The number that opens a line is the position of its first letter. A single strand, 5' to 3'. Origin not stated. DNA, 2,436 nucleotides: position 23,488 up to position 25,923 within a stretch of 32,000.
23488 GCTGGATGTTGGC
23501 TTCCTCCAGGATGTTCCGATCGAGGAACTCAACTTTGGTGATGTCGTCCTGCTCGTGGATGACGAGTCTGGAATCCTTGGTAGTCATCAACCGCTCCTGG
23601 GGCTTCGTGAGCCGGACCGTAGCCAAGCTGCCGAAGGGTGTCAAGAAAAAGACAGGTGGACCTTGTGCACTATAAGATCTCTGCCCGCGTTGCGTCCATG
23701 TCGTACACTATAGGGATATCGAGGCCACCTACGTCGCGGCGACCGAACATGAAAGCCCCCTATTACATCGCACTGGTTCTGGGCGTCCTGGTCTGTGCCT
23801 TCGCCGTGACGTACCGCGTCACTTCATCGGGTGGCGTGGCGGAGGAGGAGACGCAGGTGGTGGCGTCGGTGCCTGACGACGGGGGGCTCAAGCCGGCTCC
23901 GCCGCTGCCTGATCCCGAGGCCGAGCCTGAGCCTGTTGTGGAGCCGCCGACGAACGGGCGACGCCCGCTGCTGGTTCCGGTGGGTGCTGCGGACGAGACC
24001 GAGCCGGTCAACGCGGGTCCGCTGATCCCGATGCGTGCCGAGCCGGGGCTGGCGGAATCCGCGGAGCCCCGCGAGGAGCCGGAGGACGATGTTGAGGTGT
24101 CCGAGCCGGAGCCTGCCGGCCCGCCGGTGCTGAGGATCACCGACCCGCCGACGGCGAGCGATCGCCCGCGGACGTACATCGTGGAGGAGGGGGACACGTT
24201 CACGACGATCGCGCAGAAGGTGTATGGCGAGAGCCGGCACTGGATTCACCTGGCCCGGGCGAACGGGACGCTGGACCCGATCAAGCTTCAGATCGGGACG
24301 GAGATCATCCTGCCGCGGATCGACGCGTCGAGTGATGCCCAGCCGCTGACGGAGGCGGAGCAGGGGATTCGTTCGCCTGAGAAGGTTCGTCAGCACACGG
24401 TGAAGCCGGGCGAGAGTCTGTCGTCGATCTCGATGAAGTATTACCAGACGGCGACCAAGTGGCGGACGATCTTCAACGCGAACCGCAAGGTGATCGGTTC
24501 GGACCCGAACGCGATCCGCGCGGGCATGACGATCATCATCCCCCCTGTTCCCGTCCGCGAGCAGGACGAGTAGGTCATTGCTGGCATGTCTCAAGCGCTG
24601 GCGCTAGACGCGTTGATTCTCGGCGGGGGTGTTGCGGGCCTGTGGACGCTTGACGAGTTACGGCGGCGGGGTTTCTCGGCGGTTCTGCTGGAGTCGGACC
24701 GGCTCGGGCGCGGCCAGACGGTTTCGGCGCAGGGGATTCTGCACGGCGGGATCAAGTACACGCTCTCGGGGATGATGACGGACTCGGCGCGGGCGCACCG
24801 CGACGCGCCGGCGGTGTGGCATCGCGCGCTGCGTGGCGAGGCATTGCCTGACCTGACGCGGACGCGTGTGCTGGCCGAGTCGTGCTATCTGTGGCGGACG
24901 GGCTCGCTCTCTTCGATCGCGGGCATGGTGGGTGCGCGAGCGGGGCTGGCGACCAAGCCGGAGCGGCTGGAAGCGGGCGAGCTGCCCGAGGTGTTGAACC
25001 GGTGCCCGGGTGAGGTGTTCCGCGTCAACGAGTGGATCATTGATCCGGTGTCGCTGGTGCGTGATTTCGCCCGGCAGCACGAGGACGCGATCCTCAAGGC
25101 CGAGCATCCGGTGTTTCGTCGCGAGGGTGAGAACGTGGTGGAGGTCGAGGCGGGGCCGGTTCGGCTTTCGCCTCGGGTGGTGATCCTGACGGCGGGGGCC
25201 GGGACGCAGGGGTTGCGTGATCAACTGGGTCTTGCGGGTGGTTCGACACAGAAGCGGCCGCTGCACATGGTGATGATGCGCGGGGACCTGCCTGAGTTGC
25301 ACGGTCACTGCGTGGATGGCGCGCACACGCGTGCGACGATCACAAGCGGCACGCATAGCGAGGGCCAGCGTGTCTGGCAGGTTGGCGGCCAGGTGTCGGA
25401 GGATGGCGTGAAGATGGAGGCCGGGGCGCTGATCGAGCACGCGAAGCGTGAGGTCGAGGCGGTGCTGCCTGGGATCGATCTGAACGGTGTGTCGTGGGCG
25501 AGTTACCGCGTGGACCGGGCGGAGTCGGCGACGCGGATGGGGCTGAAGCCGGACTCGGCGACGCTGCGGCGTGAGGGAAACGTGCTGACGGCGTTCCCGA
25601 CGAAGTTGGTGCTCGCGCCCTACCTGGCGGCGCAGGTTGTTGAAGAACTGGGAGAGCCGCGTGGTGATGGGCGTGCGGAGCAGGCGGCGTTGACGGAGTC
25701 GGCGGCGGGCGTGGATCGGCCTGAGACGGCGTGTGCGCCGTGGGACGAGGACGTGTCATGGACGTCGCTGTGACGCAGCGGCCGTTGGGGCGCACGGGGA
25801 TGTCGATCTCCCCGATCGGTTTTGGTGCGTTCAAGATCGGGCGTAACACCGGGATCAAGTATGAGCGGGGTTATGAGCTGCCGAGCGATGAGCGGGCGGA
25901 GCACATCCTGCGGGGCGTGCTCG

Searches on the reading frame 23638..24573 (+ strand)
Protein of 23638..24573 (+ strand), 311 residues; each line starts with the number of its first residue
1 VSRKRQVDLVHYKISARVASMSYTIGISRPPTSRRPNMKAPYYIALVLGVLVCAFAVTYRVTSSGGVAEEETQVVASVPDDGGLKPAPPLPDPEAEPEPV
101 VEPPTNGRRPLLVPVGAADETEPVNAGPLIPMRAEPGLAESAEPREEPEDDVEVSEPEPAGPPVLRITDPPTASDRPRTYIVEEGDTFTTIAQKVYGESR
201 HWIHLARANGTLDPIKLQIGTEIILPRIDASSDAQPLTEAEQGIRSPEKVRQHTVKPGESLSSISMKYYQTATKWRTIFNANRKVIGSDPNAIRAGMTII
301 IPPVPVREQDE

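Call 8: search_protein_families(library=pfam, proteins=[window:23638-24573:+])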
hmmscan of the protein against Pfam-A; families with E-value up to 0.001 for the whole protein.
window:23638-24573:+ (311 aa): 4 families
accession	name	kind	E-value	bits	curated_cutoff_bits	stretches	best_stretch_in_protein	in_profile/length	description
PF01476.26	LysM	-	3.4e-15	56.1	20.9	2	253-302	1-43/43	LysM domain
PF23457.1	LysM2_NFP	-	2.4e-11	44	36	1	179-226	7-54/56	NFP LysM2 domain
PF23472.1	LysM2_CERK1_LYK3_4_5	-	2.4e-06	27.8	27.4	0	179-226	7-54/56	LYK3/4/5 LysM2 domain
PF05489.18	Phage_tail_X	-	5.3e-05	23.2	22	0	184-232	7-58/60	Phage Tail Protein X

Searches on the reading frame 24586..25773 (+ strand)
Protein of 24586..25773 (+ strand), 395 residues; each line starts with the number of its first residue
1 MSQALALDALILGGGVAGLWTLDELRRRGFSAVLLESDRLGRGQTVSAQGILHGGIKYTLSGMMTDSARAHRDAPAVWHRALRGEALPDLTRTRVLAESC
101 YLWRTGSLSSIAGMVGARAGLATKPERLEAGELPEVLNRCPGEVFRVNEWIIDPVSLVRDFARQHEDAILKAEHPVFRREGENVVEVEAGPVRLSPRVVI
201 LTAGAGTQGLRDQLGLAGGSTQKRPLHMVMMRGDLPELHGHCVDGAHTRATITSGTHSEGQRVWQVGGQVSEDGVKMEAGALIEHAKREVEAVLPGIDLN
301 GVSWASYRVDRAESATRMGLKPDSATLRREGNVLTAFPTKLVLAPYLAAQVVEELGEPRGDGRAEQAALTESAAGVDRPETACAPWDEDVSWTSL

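Call 8: search_protein_families(library=pfam, proteins=[window:24586-25773:+])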
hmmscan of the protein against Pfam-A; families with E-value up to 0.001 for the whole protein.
window:24586-25773:+ (395 aa): 2 families
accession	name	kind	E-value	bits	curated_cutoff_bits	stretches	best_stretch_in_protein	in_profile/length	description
PF01266.30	DAO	-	3.2e-18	66.8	27.9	1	8-309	1-312/353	FAD dependent oxidoreductase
PF00890.30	FAD_binding_2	-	0.00076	19.2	20.4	0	8-72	1-64/414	FAD binding domain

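Call 45: find_homologous_proteins(query=window:24586-25770:+, max_evalue=1e-40)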
Query window:24586-25770:+ (395 aa): 673 proteins with E <= 1e-40 among 8000 candidates; the best 120 are listed.
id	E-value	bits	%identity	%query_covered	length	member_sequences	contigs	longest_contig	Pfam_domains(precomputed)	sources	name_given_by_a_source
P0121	3.5e-258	874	100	100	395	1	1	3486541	PF01266.31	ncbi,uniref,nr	ncbi:FAD-dependent oxidoreductase [Mucisphaera calidilacus]|uniref:tRNA 5-methylaminomethyl-2-thiour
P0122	5.6e-185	633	73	100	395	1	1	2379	PF01266.31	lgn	-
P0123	4.6e-162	558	64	100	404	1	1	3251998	PF01266.31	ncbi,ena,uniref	ncbi:FAD-dependent oxidoreductase [Mucisphaera sp.]|uniref:FAD-dependent oxidoreductase n=1 Tax=Muci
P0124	1.9e-156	539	64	100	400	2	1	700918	PF01266.31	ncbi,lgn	ncbi:MAG: FAD-dependent oxidoreductase [Phycisphaeraceae bacterium]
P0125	1.8e-120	421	53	99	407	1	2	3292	PF01266.31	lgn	-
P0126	1.4e-118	415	53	98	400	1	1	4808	PF01266.31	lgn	-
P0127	3.2e-118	413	52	98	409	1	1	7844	PF01266.31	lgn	-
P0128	3.3e-118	413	52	98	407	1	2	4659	PF01266.31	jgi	-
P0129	4.3e-118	413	51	98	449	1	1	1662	PF01266.31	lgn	-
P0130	1.1e-117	412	52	98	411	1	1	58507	PF01266.31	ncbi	ncbi:MAG: FAD-dependent oxidoreductase [Planctomycetota bacterium]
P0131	1.5e-117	411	52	98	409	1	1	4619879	PF01266.31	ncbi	ncbi:FAD-dependent oxidoreductase [Phycisphaeraceae bacterium D3-23]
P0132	3.8e-117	410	51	95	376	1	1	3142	PF01266.31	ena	-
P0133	6.0e-117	409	51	99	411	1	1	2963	PF01266.31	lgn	-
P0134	7.1e-117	409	52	98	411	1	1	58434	PF01266.31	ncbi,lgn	ncbi:MAG: FAD-dependent oxidoreductase [Phycisphaerales bacterium JB063]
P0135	7.5e-117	409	53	85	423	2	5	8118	PF01266.31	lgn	-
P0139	2.6e-115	404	51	99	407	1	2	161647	PF01266.31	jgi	jgi:glycine/D-amino acid oxidase-like deaminating enzyme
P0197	1.4e-110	388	53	97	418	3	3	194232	PF01266.31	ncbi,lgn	-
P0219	2.4e-109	384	50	99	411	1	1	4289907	PF01266.31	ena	-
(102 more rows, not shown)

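Call 46: find_encoding_contigs(protein=P0131, flank=6000, max_places=2)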
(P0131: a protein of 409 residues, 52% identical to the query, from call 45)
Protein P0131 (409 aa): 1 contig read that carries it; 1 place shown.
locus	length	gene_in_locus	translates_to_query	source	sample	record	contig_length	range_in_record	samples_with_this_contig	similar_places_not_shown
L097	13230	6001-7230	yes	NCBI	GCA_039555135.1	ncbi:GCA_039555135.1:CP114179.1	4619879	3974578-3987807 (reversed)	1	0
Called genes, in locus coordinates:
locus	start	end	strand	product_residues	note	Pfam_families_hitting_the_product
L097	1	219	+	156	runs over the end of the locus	PF05157:MshEN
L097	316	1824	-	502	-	PF01406:tRNA-synt_1e, PF09334:tRNA-synt_1g (faint)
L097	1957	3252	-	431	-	PF01595:CNNM, PF00571:CBS (weak), PF03471:CorC_HlyC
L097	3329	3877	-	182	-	PF02130:YbeY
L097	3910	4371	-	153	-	PF13581:HATPase_c_2, PF02518:HATPase_c (weak)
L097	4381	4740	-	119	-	PF01740:STAS, PF13466:STAS_2 (weak)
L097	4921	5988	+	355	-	PF01476:LysM, PF23457:LysM2_NFP (weak), PF23472:LysM2_CERK1_LYK3_4_5 (faint), PF01476:LysM (weak)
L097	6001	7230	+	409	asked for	PF01266:DAO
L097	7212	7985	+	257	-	PF00248:Aldo_ket_red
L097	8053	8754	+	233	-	-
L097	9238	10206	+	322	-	PF00132:Hexapep (faint)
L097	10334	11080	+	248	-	PF02190:LON_substr_bdg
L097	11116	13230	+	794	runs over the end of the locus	PF00580:UvrD-helicase, PF13604:AAA_30 (faint), PF01443:Viral_helicase1 (faint), PF13245:AAA_19, PF13361:UvrD_C, PF13538:UvrD_C_2 (weak)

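Call 47: find_encoding_contigs(protein=P0134, flank=6000, max_places=2)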
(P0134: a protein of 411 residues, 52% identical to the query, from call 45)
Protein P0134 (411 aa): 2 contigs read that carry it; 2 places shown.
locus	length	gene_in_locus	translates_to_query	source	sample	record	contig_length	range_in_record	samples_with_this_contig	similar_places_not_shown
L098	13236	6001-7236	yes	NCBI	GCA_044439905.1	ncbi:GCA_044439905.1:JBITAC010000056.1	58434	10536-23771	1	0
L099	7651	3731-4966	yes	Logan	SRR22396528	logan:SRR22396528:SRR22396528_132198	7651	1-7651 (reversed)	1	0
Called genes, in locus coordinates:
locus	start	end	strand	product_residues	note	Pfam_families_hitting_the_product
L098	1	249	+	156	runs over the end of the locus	PF05157:MshEN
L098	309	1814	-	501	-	PF00133:tRNA-synt_1 (faint), PF01406:tRNA-synt_1e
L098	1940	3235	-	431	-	PF01595:CNNM, PF00571:CBS (weak), PF03471:CorC_HlyC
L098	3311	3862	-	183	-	PF02130:YbeY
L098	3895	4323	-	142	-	PF13581:HATPase_c_2, PF02518:HATPase_c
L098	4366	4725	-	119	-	PF13466:STAS_2 (weak), PF01740:STAS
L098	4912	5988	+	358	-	PF01476:LysM, PF05489:Phage_tail_X (faint), PF23457:LysM2_NFP (weak), PF23472:LysM2_CERK1_LYK3_4_5 (faint), PF01476:LysM (weak)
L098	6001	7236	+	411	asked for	PF01266:DAO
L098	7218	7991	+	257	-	PF00248:Aldo_ket_red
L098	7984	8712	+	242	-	-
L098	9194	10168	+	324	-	PF00132:Hexapep (faint)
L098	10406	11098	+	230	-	PF02190:LON_substr_bdg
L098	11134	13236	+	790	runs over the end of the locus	PF00580:UvrD-helicase, PF13604:AAA_30 (faint), PF01443:Viral_helicase1 (faint), PF13245:AAA_19, PF13361:UvrD_C, PF13538:UvrD_C_2 (weak)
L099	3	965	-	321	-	?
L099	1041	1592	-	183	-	PF02130:YbeY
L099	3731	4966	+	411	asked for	PF01266:DAO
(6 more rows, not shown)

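Call 48: find_encoding_contigs(protein=P0139, flank=6000, max_places=2)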
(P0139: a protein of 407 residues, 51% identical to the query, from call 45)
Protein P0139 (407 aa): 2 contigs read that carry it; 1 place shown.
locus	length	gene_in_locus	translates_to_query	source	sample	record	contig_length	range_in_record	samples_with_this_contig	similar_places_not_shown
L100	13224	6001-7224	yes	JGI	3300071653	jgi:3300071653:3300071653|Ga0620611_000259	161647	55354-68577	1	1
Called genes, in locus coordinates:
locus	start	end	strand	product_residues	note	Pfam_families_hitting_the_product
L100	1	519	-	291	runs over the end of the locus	PF00696:AA_kinase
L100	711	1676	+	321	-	PF03328:HpcH_HpaI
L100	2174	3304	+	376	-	PF01266:DAO, PF01494:FAD_binding_3 (weak)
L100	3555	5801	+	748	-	PF13249:SQHop_cyclase_N, PF13243:SQHop_cyclase_C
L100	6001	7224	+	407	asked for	PF01266:DAO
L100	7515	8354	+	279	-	PF00571:CBS, PF00072:Response_reg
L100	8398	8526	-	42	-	-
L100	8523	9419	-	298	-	PF00809:Pterin_bind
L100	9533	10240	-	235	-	-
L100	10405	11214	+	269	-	PF00106:adh_short, PF08659:KR, PF01370:Epimerase, PF13561:adh_short_C2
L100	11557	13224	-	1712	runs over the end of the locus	PF01011:PQQ (faint), PF13360:PQQ_2, PF13570:Beta-prop_ACSF4 (faint), PF13360:PQQ_2 (weak)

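Call 50: find_encoding_contigs(protein=P0130, flank=5000, max_places=1)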
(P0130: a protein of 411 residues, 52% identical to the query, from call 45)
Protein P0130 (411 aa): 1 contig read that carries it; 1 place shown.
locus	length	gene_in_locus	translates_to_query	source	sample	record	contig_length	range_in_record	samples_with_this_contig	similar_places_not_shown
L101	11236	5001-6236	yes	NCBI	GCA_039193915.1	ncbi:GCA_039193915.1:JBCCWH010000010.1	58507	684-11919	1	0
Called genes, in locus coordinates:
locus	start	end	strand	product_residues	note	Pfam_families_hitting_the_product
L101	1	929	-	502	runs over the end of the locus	PF01406:tRNA-synt_1e, PF09334:tRNA-synt_1g (faint), PF00133:tRNA-synt_1 (weak)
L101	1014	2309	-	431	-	PF01595:CNNM, PF00571:CBS (weak), PF03471:CorC_HlyC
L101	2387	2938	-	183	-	PF02130:YbeY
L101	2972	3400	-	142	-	PF13581:HATPase_c_2, PF02518:HATPase_c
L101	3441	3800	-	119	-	PF01740:STAS, PF13466:STAS_2 (weak)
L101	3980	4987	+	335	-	PF01476:LysM, PF05489:Phage_tail_X (faint), PF23457:LysM2_NFP (weak), PF23472:LysM2_CERK1_LYK3_4_5 (faint), PF01476:LysM (weak)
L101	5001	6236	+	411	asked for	PF01266:DAO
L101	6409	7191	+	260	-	PF00248:Aldo_ket_red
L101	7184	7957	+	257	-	-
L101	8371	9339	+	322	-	PF00132:Hexapep (faint)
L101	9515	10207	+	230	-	PF02190:LON_substr_bdg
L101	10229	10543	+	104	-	-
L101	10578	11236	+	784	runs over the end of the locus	PF00580:UvrD-helicase, PF13604:AAA_30 (faint), PF01443:Viral_helicase1 (faint), PF13245:AAA_19, PF13361:UvrD_C, PF13538:UvrD_C_2 (weak)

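Call 51: find_encoding_contigs(protein=P0197, flank=5000, max_places=1)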
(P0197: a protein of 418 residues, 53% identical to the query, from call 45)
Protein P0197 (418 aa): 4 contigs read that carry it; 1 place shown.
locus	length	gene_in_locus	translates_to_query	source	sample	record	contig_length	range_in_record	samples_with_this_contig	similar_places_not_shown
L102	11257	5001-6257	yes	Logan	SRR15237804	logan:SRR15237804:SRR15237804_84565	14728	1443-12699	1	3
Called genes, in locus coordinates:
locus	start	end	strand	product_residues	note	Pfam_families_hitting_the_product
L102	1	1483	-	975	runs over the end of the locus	?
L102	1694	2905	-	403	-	PF07238:PilZ, PF00072:Response_reg, PF01627:Hpt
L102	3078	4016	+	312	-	PF01073:3Beta_HSD (weak), PF01370:Epimerase, PF04321:RmlD_sub_bind, PF16363:GDP_Man_Dehyd, PF07993:NAD_binding_4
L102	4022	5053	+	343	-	PF02606:LpxK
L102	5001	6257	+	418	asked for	PF01266:DAO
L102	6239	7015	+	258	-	PF00248:Aldo_ket_red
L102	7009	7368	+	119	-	-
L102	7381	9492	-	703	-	PF02837:Glyco_hydro_2_N, PF22666:Glyco_hydro_2_N2 (weak), PF00703:Glyco_hydro_2, PF02836:Glyco_hydro_2_C, PF16355:DUF4982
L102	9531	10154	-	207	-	PF01613:Flavin_Reduct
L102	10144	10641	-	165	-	PF01288:HPPK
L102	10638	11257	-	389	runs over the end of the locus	PF00155:Aminotran_1_2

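Call 52: find_encoding_contigs(protein=P0219, flank=5000, max_places=1)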
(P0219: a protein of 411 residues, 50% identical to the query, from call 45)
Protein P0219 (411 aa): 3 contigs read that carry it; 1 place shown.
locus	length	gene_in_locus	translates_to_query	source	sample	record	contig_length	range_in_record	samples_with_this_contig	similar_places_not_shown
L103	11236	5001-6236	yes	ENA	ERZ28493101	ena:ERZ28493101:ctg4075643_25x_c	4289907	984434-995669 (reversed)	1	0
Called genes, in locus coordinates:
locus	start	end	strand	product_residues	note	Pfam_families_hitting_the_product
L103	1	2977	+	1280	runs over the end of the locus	PF02463:SMC_N, PF13175:AAA_15 (weak), PF13476:AAA_23, PF06470:SMC_hinge, PF13304:AAA_21 (weak)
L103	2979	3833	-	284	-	PF01738:DLH (faint), PF12146:Hydrolase_4, PF20408:Abhydrolase_11 (faint), PF00561:Abhydrolase_1 (faint), PF12697:Abhydrolase_6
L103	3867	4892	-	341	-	PF00180:Iso_dh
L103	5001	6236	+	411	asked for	PF01266:DAO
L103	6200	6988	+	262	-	PF00248:Aldo_ket_red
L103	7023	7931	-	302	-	PF23457:LysM2_NFP (faint), PF01476:LysM, PF23472:LysM2_CERK1_LYK3_4_5 (faint), PF01476:LysM (weak)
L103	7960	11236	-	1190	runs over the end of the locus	PF22599:SecDF_P1_head, PF02355:SecD_SecF_C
